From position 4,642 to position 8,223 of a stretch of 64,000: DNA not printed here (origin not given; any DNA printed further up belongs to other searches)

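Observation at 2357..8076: Stand-alone, translationally coupled SNF2 helicase + Eco57I/type-IIG-like N6-adenine methyltransferase: candidate two-gene defence module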

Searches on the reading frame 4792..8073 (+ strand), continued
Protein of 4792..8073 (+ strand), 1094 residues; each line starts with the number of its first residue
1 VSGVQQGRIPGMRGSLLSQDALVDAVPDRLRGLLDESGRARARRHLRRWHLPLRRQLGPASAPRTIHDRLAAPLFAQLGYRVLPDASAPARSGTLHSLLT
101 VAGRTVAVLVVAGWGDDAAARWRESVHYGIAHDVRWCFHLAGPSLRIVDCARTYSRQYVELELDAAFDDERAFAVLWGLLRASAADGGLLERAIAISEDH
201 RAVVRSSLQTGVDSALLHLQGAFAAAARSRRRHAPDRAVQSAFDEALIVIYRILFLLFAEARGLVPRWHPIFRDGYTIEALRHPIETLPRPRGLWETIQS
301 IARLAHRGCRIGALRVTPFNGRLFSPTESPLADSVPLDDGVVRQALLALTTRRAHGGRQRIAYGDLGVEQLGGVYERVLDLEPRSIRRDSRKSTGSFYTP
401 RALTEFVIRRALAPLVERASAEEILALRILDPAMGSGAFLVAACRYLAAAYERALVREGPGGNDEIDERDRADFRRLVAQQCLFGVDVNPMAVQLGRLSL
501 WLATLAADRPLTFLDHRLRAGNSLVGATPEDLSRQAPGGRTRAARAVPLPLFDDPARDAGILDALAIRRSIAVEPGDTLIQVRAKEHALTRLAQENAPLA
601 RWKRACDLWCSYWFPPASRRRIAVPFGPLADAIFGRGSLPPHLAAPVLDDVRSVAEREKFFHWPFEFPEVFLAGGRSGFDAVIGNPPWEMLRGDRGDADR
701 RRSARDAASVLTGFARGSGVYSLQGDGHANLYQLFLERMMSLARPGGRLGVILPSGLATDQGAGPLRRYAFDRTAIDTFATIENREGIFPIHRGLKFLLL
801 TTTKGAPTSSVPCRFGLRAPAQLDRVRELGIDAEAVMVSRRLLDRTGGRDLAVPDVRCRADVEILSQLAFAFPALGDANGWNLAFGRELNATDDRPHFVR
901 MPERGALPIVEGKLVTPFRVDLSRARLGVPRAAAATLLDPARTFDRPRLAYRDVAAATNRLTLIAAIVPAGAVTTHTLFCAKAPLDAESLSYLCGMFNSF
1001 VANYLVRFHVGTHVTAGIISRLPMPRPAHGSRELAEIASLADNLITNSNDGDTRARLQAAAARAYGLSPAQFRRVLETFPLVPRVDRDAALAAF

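Call 22: find_related_loci(query=A1, collection=genome_contigs, flank=10000)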
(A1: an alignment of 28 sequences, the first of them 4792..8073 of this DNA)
Query A1 (1094 aa) in genome_contigs; peptide patterns used: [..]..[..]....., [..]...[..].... (x = any residue, [..] = any of these).
568 stretches matched a pattern; 407 encode a relative of the query (tblastn E <= 1e-3); the best 80 are kept; 80 distinct loci.
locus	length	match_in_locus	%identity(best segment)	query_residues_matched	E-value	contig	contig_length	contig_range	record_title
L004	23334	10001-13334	73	1-1094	0e+0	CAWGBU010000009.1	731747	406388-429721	MAG: uncultured Acidobacteriota bacterium isolate MFD06229.bin.2.238 genome assembly, contig: contig_6464, whole genome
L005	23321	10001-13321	62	9-1094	0e+0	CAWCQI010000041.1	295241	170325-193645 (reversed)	MAG: uncultured Acidobacteriota bacterium isolate MFD05176.bin.2.32 genome assembly, contig: contig_8055, whole genome s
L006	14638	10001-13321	60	9-1094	0e+0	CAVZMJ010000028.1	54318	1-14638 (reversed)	MAG: uncultured Acidobacteriota bacterium isolate MFD02242.bin.2.7 genome assembly, contig: contig_89581, whole genome s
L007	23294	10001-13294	57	9-1094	0e+0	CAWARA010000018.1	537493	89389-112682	MAG: uncultured Acidobacteriota bacterium isolate MFD02840.bin.2.141 genome assembly, contig: contig_37351, whole genome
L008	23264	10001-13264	58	9-1082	0e+0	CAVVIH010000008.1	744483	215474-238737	MAG: uncultured Acidobacteriota bacterium isolate MFD02840.bin.2.178 genome assembly, contig: contig_95435, whole genome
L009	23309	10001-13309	59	9-1094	0e+0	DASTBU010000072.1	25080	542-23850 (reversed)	MAG TPA_asm: Vicinamibacterales bacterium isolate SMAG_U774 k141_1569720, whole genome shotgun sequence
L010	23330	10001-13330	60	9-1083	0e+0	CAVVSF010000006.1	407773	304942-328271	MAG: uncultured Acidobacteriota bacterium isolate MFD02840.bin.1.397 genome assembly, contig: contig_35471, whole genome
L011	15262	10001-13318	59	5-1094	0e+0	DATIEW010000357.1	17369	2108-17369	MAG TPA_asm: Vicinamibacterales bacterium isolate SMAG_U16379 k141_1041154, whole genome shotgun sequence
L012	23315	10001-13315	56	9-1094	0e+0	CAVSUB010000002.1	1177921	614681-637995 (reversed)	MAG: uncultured Acidobacteriota bacterium isolate MFD06298.bin.1.233 genome assembly, contig: contig_17, whole genome sh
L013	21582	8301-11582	57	9-1094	0e+0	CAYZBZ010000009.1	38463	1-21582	MAG TPA_asm: uncultured Vicinamibacterales bacterium isolate SRP136066_co1_92 genome assembly, contig: NODE_787_length_3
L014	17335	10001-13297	55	9-1094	0e+0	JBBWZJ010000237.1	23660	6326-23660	MAG: Acidobacteriota bacterium isolate Holy_63 scaffold_756373, whole genome shotgun sequence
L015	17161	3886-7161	56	5-1094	0e+0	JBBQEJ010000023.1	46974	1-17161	MAG: Vicinamibacterales bacterium isolate Co_metawrap_1112 Cmw_1112_k141_18147092_length_46974_cov_14.0000, whole genome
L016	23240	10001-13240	56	10-1094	0e+0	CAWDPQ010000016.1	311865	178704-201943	MAG: uncultured Acidobacteriota bacterium isolate MFD04850.bin.1.105 genome assembly, contig: contig_49510, whole genome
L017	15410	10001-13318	58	9-1094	0e+0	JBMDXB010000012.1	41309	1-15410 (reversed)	MAG: Vicinamibacterales bacterium isolate FBaNitSoil1_11 FBaNitSoil1_contig12, whole genome shotgun sequence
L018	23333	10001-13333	56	9-1094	0e+0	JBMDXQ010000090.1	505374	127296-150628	MAG: Vicinamibacterales bacterium isolate FBaSoil0_16 FBaSoil0_contig90, whole genome shotgun sequence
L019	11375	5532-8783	53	9-1094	0e+0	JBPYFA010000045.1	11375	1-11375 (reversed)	MAG: Vicinamibacterales bacterium isolate Bin.028.fastaField_pasture_P2 k127_1484812, whole genome shotgun sequence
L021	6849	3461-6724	56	5-1094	0e+0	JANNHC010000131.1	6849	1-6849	MAG: Acidobacteriota bacterium isolate SOY_6_C_metabat_331 SOY_6_C_k141_2632636, whole genome shotgun sequence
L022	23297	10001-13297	54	9-1094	0e+0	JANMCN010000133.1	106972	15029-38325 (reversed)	MAG: Acidobacteriota bacterium isolate OTE_1_metabat_126 OTE_1_k141_3407779, whole genome shotgun sequence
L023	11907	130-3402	53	3-1094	0e+0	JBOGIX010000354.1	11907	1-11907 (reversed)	MAG: Vicinamibacterales bacterium isolate SC-S_metawrap_bin.101 k127_548612, whole genome shotgun sequence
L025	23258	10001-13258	53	9-1094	0e+0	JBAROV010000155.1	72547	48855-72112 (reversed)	MAG: Vicinamibacterales bacterium isolate MFD13504_ilm_asm_bin1 k127_304434, whole genome shotgun sequence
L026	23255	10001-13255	53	7-1094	0e+0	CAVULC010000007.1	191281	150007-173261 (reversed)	MAG: uncultured Acidobacteriota bacterium isolate MFD00392.bin.2.156 genome assembly, contig: contig_57388, whole genome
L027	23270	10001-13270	54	3-1094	0e+0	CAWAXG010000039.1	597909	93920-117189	MAG: uncultured Acidobacteriota bacterium isolate MFD05567.bin.1.264 genome assembly, contig: contig_35120, whole genome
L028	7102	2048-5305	55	9-1094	0e+0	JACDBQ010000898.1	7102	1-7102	MAG: Acidobacteria bacterium isolate MGR_bin286 SD2897-2912_k127_1372703, whole genome shotgun sequence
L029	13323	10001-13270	53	9-1094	0e+0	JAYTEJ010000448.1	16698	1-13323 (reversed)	MAG: Acidobacteriota bacterium isolate GFS_2025 GFS_2025_447, whole genome shotgun sequence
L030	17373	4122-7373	53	9-1094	0e+0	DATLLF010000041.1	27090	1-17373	MAG TPA_asm: Vicinamibacterales bacterium isolate SMAG_U13741 k141_17687, whole genome shotgun sequence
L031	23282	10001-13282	54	9-1094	0e+0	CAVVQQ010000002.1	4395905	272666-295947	MAG: uncultured Acidobacteriota bacterium isolate MFD02581.bin.2.64 genome assembly, contig: contig_18388, whole genome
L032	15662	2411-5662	52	9-1094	0e+0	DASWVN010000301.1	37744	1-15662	MAG TPA_asm: Vicinamibacterales bacterium isolate SMAG_U3631 k141_252695, whole genome shotgun sequence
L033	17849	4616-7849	54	9-1094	0e+0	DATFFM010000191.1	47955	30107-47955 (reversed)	MAG TPA_asm: Vicinamibacterales bacterium isolate SMAG_U8636 k141_318461, whole genome shotgun sequence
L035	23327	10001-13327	57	1-1094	0e+0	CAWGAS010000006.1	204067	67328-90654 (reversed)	MAG: uncultured Acidobacteriota bacterium isolate MFD06742.bin.2.107 genome assembly, contig: contig_16886, whole genome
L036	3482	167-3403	53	9-1094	0e+0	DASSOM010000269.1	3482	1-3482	MAG TPA_asm: Vicinamibacterales bacterium isolate SMAG_U1252 k141_322995, whole genome shotgun sequence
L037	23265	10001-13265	55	9-1094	0e+0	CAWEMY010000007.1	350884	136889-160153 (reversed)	MAG: uncultured Acidobacteriota bacterium isolate MFD02360.bin.1.21 genome assembly, contig: contig_22085, whole genome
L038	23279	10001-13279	52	9-1094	0e+0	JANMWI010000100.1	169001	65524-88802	MAG: Acidobacteriota bacterium isolate OTE_88_metabat_329 OTE_88_k141_2554442, whole genome shotgun sequence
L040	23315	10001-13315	60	9-1094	0e+0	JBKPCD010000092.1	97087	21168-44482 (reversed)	MAG: Acidobacteriota bacterium isolate GB_EKS_MAG_00061 GB_EKS_000001686626, whole genome shotgun sequence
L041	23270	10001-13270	51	9-1094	0e+0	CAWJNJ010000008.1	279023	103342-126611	MAG: uncultured Acidobacteriota bacterium isolate MFD02840.bin.1.123 genome assembly, contig: contig_25691, whole genome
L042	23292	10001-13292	57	9-1094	0e+0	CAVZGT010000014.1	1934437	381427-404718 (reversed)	MAG: uncultured Acidobacteriota bacterium isolate MFD05567.bin.2.150 genome assembly, contig: contig_5485, whole genome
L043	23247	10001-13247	53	9-1094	0e+0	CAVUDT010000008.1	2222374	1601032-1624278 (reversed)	MAG: uncultured Acidobacteriota bacterium isolate MFD02840.bin.1.7 genome assembly, contig: contig_595, whole genome sho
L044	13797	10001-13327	48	9-1094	0e+0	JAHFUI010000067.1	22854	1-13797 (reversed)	MAG: Acidobacteria bacterium isolate nzgw76 NODE_1928_length_22855_cov_8.898478, whole genome shotgun sequence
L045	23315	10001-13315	55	9-1094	0e+0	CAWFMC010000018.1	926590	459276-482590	MAG: uncultured Acidobacteriota bacterium isolate MFD00392.bin.2.345 genome assembly, contig: contig_3386, whole genome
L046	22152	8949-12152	51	11-1082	0e+0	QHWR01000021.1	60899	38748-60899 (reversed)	MAG: Acidobacteria bacterium isolate gp6 AA38 14_1009_16_40cm_scaffold_1275_curated, whole genome shotgun sequence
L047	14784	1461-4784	48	9-1094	0e+0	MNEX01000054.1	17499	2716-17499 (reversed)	MAG: Acidobacteria bacterium 13_1_40CM_65_14 13_1_40cm_scaffold_6046, whole genome shotgun sequence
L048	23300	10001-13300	52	9-1094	0e+0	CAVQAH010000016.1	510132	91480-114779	MAG: uncultured Acidobacteriota bacterium isolate MFD05176.bin.2.157 genome assembly, contig: contig_49629, whole genome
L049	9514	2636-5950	47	9-1094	0e+0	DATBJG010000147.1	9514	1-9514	MAG TPA_asm: Vicinamibacterales bacterium isolate SMAG_U3914 k141_3715393, whole genome shotgun sequence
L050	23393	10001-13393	48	9-1094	0e+0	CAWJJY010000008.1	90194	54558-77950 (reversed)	MAG: uncultured Acidobacteriota bacterium isolate MFD05942.bin.1.17 genome assembly, contig: contig_61152, whole genome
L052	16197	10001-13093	50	56-1094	0e+0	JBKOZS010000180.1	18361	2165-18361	MAG: Acidobacteriota bacterium isolate GB_HAYS_MAG_00028 GB_HAYS_000001613061, whole genome shotgun sequence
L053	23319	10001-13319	62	9-1094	0e+0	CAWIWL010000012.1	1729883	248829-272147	MAG: uncultured Acidobacteriota bacterium isolate MFD04850.bin.1.225 genome assembly, contig: contig_2867, whole genome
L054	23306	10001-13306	48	9-1094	0e+0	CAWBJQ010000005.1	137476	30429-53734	MAG: uncultured Acidobacteriota bacterium isolate MFD05513.bin.2.57 genome assembly, contig: contig_3030, whole genome s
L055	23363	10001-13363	48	9-1094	0e+0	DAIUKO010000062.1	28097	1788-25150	MAG TPA_asm: Vicinamibacterales bacterium isolate CTOTU27892 NODE_182_length_28097_cov_8.430319, whole genome shotgun se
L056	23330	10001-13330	57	9-1094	0e+0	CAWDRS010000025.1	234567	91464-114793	MAG: uncultured Acidobacteriota bacterium isolate MFD04850.bin.2.282 genome assembly, contig: contig_80791, whole genome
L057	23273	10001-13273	47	9-1094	0e+0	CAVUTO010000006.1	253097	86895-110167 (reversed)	MAG: Vicinamibacterales bacterium isolate MFD00962.bin.2.231 genome assembly, contig: contig_162543, whole genome shotgu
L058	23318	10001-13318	62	9-1094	0e+0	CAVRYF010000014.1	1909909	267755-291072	MAG: uncultured Acidobacteriota bacterium isolate MFD02242.bin.2.257 genome assembly, contig: contig_3004, whole genome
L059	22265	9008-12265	46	1-1094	0e+0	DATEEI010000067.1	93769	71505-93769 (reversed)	MAG TPA_asm: Vicinamibacterales bacterium isolate SMAG_U8729 k141_427686, whole genome shotgun sequence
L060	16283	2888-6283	47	9-1094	0e+0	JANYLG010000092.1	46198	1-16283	MAG: Acidobacteria bacterium isolate GL140_5_metabinner_95 GL140_5_k141_748949, whole genome shotgun sequence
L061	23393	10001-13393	47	9-1094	0e+0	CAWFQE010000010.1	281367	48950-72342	MAG: uncultured Acidobacteriota bacterium isolate MFD05942.bin.1.240 genome assembly, contig: contig_60502, whole genome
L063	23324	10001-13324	51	6-1089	0e+0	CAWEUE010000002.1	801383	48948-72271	MAG: uncultured Acidobacteriota bacterium isolate MFD05684.bin.2.83 genome assembly, contig: contig_29806, whole genome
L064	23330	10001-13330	48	9-1094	0e+0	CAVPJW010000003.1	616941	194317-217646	MAG: uncultured Acidobacteriota bacterium isolate MFD10007.bin.1.176 genome assembly, contig: contig_15402, whole genome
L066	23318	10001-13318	47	9-1094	0e+0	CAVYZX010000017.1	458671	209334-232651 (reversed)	MAG: uncultured Acidobacteriota bacterium isolate MFD02242.bin.1.362 genome assembly, contig: contig_27011, whole genome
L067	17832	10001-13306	47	9-1094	0e+0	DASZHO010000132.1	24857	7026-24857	MAG TPA_asm: Vicinamibacterales bacterium isolate SMAG_U6578 k141_3790579, whole genome shotgun sequence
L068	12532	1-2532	57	254-1094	0e+0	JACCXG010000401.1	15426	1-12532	MAG: Acidobacteria bacterium isolate MGR_bin172 SD2897-2912_k127_667067, whole genome shotgun sequence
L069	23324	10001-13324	46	11-1094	0e+0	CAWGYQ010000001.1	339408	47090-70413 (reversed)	MAG: uncultured Acidobacteriota bacterium isolate MFD02360.bin.1.179 genome assembly, contig: contig_18098, whole genome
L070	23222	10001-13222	46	9-1091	0e+0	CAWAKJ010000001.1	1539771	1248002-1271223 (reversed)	MAG: Vicinamibacterales bacterium isolate MFD02360.bin.1.271 genome assembly, contig: contig_295, whole genome shotgun s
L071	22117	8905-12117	48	9-1094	0e+0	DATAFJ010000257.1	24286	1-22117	MAG TPA_asm: Vicinamibacterales bacterium isolate SMAG_U6800 k141_4718108, whole genome shotgun sequence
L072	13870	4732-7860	48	57-1094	0e+0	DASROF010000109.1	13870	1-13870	MAG TPA_asm: Vicinamibacterales bacterium isolate SMAG_U10261 k141_2382813, whole genome shotgun sequence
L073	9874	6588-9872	47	9-1081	0e+0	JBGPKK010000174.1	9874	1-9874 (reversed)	MAG: Vicinamibacteria bacterium isolate OBJ_0618_7090110_288 k141_5702801_length_9874_cov_18.9422, whole genome shotgun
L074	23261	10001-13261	46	2-1094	0e+0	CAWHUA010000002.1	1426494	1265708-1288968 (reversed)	MAG: Vicinamibacterales bacterium isolate MFD05747.bin.1.108 genome assembly, contig: contig_1936, whole genome shotgun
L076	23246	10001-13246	54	9-1094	0e+0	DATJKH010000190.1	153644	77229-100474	MAG TPA_asm: Vicinamibacterales bacterium isolate SMAG_U15588 k141_3608718, whole genome shotgun sequence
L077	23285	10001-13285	46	11-1094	0e+0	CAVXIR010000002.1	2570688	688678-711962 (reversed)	MAG: Vicinamibacterales bacterium isolate MFD09212.bin.1.252 genome assembly, contig: contig_16998, whole genome shotgun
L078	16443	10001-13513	46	7-1094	0e+0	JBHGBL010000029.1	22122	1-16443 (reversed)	MAG: Vicinamibacterales bacterium isolate SBS.BIN.101 SBSBIN101_contig_29, whole genome shotgun sequence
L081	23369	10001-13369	48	9-1094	0e+0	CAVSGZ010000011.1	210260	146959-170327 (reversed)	MAG: uncultured Acidobacteriota bacterium isolate MFD01476.bin.1.216 genome assembly, contig: contig_62965, whole genome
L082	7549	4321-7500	48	9-1094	0e+0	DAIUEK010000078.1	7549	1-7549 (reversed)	MAG TPA_asm: Vicinamibacterales bacterium isolate CTOTU25343 NODE_4957_length_7549_cov_10.967707, whole genome shotgun s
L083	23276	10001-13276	48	9-1085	0e+0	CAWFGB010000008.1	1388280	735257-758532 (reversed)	MAG: uncultured Acidobacteriota bacterium isolate MFD02840.bin.1.33 genome assembly, contig: contig_31529, whole genome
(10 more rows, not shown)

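Call 27: search_protein_families(library=pfam, proteins=[L007:13371-14894:+, L007:14846-17686:+, L046:12225-13721:+, L046:13714-16476:+, L070:13748-16108:+, L070:13283-13744:+], max_evalue=0.01)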
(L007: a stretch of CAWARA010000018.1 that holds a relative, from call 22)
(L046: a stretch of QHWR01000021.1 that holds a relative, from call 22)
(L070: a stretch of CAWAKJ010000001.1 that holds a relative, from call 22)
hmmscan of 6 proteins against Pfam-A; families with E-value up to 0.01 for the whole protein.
L007:13371-14894:+ (507 aa): 11 families
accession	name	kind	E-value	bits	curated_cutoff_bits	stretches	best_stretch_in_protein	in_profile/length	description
PF03916.19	NrfD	-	3.7e-29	102.8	25.8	1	230-503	10-310/313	Polysulphide reductase, NrfD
PF13247.11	Fer4_11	-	4.1e-26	91.5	26.2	1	52-145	4-99/100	4Fe-4S dicluster domain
PF00037.32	Fer4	-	2.9e-10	40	21.1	2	86-103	4-21/24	4Fe-4S binding domain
PF12797.12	Fer4_2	-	1.9e-08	34.2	24.5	2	84-102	4-22/22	4Fe-4S binding domain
PF12837.12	Fer4_6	-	5.9e-08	32.7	25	1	86-103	5-22/24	4Fe-4S binding domain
PF13187.11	Fer4_9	-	1e-07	32.3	27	2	12-74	1-51/52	4Fe-4S dicluster domain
PF13237.11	Fer4_10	-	1.4e-07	31.8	25.5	2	85-137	4-53/53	4Fe-4S dicluster domain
PF12838.12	Fer4_7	-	2.2e-07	31.6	27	2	58-103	2-51/52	4Fe-4S dicluster domain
PF25160.1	LdpA_Fe-S-bd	-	2.1e-05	24.7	27.6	1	63-105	6-43/49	LdpA Fe-S cluster-binding domain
PF12800.12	Fer4_4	-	0.00086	19.9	24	1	89-103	3-17/17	4Fe-4S binding domain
PF14697.11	Fer4_21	-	0.0013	19.2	35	1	58-103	8-54/59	4Fe-4S dicluster domain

L007:14846-17686:+ (946 aa): 3 families
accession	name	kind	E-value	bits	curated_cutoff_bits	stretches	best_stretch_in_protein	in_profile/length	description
PF00384.28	Molybdopterin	-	1.8e-15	57.3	24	1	119-523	1-325/353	Molybdopterin oxidoreductase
PF01568.27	Molydop_binding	-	5.6e-14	52.6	26.8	1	744-809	21-83/110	Molydopterin dinucleotide binding domain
PF04879.21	Molybdop_Fe4S4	-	3.2e-10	40.2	22.7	1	63-108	4-47/55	Molybdopterin oxidoreductase Fe4S4 domain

L046:12225-13721:+ (498 aa): 11 families
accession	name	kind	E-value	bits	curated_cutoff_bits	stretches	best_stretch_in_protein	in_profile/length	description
PF13247.11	Fer4_11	-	2.9e-26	92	26.2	1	52-145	4-99/100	4Fe-4S dicluster domain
PF03916.19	NrfD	-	1e-12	48.8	25.8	1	230-327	10-111/313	Polysulphide reductase, NrfD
PF00037.32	Fer4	-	7.6e-12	45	21.1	2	86-103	4-21/24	4Fe-4S binding domain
PF12838.12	Fer4_7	-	4.9e-09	36.9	27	2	58-103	2-51/52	4Fe-4S dicluster domain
PF12797.12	Fer4_2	-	1.1e-08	34.9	24.5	2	85-102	5-22/22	4Fe-4S binding domain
PF13237.11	Fer4_10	-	5.4e-08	33.1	25.5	2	85-137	4-53/53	4Fe-4S dicluster domain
PF13187.11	Fer4_9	-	4.8e-07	30.2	27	2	58-103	2-50/52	4Fe-4S dicluster domain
PF12837.12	Fer4_6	-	6.3e-07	29.5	25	1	87-103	6-22/24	4Fe-4S binding domain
PF25160.1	LdpA_Fe-S-bd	-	1.3e-05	25.3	27.6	1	63-105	6-43/49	LdpA Fe-S cluster-binding domain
PF12800.12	Fer4_4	-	0.0003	21.3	24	1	87-103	1-17/17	4Fe-4S binding domain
PF14697.11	Fer4_21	-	0.003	18.1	35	1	59-103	9-54/59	4Fe-4S dicluster domain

L046:13714-16476:+ (920 aa): 3 families
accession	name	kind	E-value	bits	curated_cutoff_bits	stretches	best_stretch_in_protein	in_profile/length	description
PF00384.28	Molybdopterin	-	1.9e-17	63.8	24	1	89-512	1-341/353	Molybdopterin oxidoreductase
PF01568.27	Molydop_binding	-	1.3e-13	51.4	26.8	1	715-783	20-83/110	Molydopterin dinucleotide binding domain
PF04879.21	Molybdop_Fe4S4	-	7.3e-10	39.1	22.7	1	33-78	4-47/55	Molybdopterin oxidoreductase Fe4S4 domain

L070:13748-16108:+ (786 aa): 3 families
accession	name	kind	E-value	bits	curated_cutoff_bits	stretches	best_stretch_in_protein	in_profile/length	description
PF20256.3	MoCoBD_2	-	1.6e-86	290.7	27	1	436-719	2-283/283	Molybdopterin cofactor-binding domain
PF02738.23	MoCoBD_1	-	3e-76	256.2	27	1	179-408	16-244/244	Molybdopterin cofactor-binding domain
PF01315.27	Ald_Xan_dh_C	-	1.6e-28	99.6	31.3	1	25-136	1-110/110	Aldehyde oxidase and xanthine dehydrogenase, a/b hammerhead domain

L070:13283-13744:+ (153 aa): 3 families
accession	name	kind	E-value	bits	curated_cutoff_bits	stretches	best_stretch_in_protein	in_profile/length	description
PF01799.25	Fer2_2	-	3.4e-35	120.5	30.3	1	74-147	1-75/75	[2Fe-2S] binding domain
PF00111.32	Fer2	-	5.2e-06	26.7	21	1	7-55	2-50/77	2Fe-2S iron-sulfur cluster binding domain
PF13085.11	Fer2_3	-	3.6e-05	24.2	27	1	39-77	51-88/107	2Fe-2S iron-sulfur cluster binding domain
